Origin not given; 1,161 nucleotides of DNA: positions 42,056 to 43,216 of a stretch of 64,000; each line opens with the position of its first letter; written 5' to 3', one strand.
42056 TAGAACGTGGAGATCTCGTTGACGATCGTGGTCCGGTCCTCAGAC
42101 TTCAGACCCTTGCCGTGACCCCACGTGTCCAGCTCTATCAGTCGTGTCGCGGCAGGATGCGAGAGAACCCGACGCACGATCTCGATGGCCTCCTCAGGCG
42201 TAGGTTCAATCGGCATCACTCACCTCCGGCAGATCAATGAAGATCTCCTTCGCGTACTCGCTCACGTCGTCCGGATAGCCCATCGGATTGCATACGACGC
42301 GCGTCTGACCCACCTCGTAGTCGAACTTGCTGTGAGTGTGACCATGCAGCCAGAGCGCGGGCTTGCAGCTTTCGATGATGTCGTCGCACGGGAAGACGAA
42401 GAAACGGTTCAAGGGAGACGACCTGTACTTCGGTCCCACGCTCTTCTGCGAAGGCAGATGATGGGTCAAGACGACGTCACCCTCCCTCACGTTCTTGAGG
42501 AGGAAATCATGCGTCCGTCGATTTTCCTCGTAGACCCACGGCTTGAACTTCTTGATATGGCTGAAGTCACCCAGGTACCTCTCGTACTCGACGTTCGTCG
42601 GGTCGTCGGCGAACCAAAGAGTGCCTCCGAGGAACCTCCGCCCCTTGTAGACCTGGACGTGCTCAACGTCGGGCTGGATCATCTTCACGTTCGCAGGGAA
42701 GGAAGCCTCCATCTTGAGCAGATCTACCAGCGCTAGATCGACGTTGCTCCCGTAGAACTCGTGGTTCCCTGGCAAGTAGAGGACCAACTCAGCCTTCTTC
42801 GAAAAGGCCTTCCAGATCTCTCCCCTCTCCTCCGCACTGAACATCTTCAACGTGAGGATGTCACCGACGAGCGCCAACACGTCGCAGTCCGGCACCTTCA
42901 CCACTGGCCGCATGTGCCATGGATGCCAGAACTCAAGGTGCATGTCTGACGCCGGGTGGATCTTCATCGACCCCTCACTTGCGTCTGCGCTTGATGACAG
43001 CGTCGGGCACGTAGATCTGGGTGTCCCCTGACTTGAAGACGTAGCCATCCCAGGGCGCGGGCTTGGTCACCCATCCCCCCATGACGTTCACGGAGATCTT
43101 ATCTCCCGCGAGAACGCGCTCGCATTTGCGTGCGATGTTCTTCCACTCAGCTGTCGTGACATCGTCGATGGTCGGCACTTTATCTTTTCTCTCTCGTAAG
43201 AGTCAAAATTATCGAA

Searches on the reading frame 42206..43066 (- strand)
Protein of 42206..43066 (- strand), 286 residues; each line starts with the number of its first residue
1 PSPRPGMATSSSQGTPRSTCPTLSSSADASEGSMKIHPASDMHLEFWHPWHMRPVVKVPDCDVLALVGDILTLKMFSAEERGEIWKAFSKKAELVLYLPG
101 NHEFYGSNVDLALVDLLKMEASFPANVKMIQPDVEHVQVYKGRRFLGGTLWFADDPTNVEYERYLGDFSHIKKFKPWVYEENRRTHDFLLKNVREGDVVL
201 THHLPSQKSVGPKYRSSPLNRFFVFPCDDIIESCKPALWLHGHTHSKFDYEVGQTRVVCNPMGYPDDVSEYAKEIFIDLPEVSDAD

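Call 12: search_protein_families(library=phrogs, max_evalue=0.001, proteins=[window:42206-43066:-])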
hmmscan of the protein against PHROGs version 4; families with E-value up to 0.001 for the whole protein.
window:42206-43066:- (286 aa): 1 family
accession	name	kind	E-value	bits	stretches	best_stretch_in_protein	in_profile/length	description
phrog_1649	-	other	3.4e-44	151.7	1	28-277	30-284/308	metallo-phosphoesterase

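Call 106: search_protein_families(library=pfam, max_evalue=0.01, proteins=[window:42206-43066:-])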
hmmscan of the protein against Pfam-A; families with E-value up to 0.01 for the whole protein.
window:42206-43066:- (286 aa): 2 families
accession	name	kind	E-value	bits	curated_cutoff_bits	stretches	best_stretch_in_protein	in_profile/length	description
PF00149.33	Metallophos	-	7.4e-07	30.2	21.5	1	39-246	6-190/191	Calcineurin-like phosphoesterase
PF12850.12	Metallophos_2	-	0.0093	16.4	27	0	233-261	102-132/154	Calcineurin-like phosphoesterase superfamily domain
